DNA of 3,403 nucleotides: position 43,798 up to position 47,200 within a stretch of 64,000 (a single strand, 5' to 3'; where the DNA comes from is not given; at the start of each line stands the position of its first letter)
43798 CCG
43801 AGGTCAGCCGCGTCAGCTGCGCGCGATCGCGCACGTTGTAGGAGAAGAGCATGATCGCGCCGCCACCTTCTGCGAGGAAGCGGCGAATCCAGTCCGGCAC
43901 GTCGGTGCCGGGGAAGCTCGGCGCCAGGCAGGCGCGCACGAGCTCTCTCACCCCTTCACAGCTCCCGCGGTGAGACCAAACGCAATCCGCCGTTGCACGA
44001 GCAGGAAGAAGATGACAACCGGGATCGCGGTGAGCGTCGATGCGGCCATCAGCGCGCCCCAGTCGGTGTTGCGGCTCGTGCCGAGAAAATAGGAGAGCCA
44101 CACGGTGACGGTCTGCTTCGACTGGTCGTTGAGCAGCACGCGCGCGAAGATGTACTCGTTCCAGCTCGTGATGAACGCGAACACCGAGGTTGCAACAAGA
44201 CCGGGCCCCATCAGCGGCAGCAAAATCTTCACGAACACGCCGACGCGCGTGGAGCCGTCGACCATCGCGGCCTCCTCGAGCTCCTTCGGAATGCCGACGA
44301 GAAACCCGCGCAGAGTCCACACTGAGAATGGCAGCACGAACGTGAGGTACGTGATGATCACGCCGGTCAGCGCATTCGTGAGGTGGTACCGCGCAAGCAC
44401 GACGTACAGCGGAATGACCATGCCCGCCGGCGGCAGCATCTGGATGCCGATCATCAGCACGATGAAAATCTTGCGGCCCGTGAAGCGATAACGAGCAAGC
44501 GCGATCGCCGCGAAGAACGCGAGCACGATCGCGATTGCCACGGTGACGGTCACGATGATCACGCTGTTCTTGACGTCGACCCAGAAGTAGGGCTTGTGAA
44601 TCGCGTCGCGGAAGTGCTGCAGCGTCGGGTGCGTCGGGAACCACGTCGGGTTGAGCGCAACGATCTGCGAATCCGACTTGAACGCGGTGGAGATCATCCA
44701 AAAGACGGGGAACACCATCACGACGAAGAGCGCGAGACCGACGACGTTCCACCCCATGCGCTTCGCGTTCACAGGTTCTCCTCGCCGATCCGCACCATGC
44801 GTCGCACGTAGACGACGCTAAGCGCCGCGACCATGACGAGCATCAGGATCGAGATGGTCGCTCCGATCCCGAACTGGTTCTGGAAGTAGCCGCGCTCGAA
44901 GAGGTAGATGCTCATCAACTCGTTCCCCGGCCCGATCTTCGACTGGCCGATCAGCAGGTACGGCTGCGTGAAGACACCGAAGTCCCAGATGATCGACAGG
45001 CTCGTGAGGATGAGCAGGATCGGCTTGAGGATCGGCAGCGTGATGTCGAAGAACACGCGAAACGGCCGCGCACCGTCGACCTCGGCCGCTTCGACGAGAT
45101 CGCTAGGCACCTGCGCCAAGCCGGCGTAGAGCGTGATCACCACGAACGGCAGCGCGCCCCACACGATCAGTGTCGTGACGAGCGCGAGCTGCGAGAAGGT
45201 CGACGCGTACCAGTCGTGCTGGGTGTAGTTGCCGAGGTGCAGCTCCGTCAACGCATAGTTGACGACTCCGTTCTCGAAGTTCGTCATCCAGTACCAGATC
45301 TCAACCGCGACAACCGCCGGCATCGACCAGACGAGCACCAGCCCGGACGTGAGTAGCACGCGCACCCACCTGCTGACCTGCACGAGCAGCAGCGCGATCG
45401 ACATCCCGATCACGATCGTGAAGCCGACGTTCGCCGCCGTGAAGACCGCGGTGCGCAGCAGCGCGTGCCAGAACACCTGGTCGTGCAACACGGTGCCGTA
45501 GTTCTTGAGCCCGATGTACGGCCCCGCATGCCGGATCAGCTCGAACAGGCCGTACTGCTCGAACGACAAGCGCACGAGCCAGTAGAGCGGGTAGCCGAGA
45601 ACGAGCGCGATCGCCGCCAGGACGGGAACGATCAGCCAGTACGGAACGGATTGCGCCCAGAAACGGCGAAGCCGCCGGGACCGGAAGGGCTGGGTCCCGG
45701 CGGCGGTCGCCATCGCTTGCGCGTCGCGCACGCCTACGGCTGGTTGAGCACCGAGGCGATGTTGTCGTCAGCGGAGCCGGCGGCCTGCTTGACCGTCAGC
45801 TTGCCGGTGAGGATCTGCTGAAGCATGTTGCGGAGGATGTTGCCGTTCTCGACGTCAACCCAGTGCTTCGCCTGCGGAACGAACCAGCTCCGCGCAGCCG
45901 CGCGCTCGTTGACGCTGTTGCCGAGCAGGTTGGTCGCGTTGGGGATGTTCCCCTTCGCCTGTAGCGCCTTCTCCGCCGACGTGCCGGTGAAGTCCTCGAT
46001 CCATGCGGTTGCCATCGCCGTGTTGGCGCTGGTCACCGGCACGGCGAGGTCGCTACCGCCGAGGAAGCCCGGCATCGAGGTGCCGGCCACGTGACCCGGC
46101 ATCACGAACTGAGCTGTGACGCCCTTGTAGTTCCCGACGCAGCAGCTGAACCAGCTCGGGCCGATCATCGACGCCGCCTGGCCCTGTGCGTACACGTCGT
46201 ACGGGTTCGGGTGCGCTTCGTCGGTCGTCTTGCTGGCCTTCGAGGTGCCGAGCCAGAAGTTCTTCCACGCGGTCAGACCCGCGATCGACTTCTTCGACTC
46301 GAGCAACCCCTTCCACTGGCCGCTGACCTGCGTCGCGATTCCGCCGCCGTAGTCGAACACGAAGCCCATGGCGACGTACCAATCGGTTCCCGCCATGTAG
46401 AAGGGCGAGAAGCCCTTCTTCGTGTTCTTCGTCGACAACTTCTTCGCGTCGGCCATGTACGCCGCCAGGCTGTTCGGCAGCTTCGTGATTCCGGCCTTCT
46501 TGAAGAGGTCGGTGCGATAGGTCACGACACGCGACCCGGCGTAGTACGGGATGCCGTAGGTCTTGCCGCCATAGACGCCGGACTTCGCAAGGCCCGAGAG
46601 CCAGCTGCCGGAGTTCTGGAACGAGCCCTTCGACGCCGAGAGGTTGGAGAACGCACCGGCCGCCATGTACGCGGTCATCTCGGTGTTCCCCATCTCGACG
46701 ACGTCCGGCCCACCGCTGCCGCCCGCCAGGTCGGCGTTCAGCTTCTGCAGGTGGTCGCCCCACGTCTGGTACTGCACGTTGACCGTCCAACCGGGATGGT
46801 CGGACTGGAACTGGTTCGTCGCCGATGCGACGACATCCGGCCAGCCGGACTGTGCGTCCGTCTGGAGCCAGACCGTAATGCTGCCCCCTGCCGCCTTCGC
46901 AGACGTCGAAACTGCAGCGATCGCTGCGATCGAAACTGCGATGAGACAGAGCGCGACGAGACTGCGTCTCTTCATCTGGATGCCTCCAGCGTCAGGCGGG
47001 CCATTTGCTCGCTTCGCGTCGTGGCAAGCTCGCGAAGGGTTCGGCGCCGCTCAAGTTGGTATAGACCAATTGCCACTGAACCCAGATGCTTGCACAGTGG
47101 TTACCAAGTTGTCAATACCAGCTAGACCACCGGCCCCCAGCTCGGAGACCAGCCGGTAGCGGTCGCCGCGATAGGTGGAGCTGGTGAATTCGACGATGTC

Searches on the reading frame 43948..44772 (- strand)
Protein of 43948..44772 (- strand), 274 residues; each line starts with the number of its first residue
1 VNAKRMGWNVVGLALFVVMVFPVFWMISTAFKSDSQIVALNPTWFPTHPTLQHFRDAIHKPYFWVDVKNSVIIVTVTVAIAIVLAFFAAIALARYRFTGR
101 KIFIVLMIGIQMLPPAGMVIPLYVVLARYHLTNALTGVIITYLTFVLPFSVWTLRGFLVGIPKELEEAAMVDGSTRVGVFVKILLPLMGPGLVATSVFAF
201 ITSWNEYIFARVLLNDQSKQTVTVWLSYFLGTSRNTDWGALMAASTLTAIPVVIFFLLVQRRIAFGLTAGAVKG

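Call 9: search_protein_families(library=pfam, proteins=[window:43948-44772:-], max_evalue=0.01)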
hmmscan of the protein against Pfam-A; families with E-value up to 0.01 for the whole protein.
window:43948-44772:- (274 aa): 1 family
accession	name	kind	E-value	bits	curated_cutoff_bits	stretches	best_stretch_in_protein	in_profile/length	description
PF00528.27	BPD_transp_1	-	2.4e-15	57.2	26.4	1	82-264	2-179/184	Binding-protein-dependent transport system inner membrane component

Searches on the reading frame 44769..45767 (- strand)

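Call 9: search_protein_families(library=pfam, proteins=[window:44769-45767:-], max_evalue=0.01)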
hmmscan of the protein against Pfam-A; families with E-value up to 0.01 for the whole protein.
window:44769-45767:- (332 aa): 1 family
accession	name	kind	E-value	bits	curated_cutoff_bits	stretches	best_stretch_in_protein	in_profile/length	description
PF00528.27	BPD_transp_1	-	1.3e-17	64.6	26.4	1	118-320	2-177/184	Binding-protein-dependent transport system inner membrane component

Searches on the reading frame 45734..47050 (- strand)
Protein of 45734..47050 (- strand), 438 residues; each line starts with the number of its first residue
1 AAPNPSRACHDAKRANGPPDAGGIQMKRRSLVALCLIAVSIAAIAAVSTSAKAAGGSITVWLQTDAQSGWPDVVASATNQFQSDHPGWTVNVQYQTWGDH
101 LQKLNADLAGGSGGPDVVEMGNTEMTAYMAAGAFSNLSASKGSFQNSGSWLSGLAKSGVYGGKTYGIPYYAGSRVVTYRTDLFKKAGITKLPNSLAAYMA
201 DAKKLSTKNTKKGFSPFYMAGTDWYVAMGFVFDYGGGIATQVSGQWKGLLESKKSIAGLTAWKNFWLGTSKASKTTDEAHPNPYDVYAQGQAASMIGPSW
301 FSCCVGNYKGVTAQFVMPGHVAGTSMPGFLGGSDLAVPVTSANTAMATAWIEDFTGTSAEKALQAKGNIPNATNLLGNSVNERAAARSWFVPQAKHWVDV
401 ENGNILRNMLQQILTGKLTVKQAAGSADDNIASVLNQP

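Call 9: search_protein_families(library=pfam, proteins=[window:45734-47050:-], max_evalue=0.01)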
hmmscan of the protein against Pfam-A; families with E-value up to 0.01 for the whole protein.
window:45734-47050:- (438 aa): 2 families
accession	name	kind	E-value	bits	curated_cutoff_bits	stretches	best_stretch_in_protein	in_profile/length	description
PF01547.30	SBP_bac_1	-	5.4e-27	96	26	1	65-352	6-298/307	Bacterial extracellular solute-binding protein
PF13416.11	SBP_bac_8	-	3.2e-25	89.9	27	1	78-373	3-263/279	Bacterial extracellular solute-binding protein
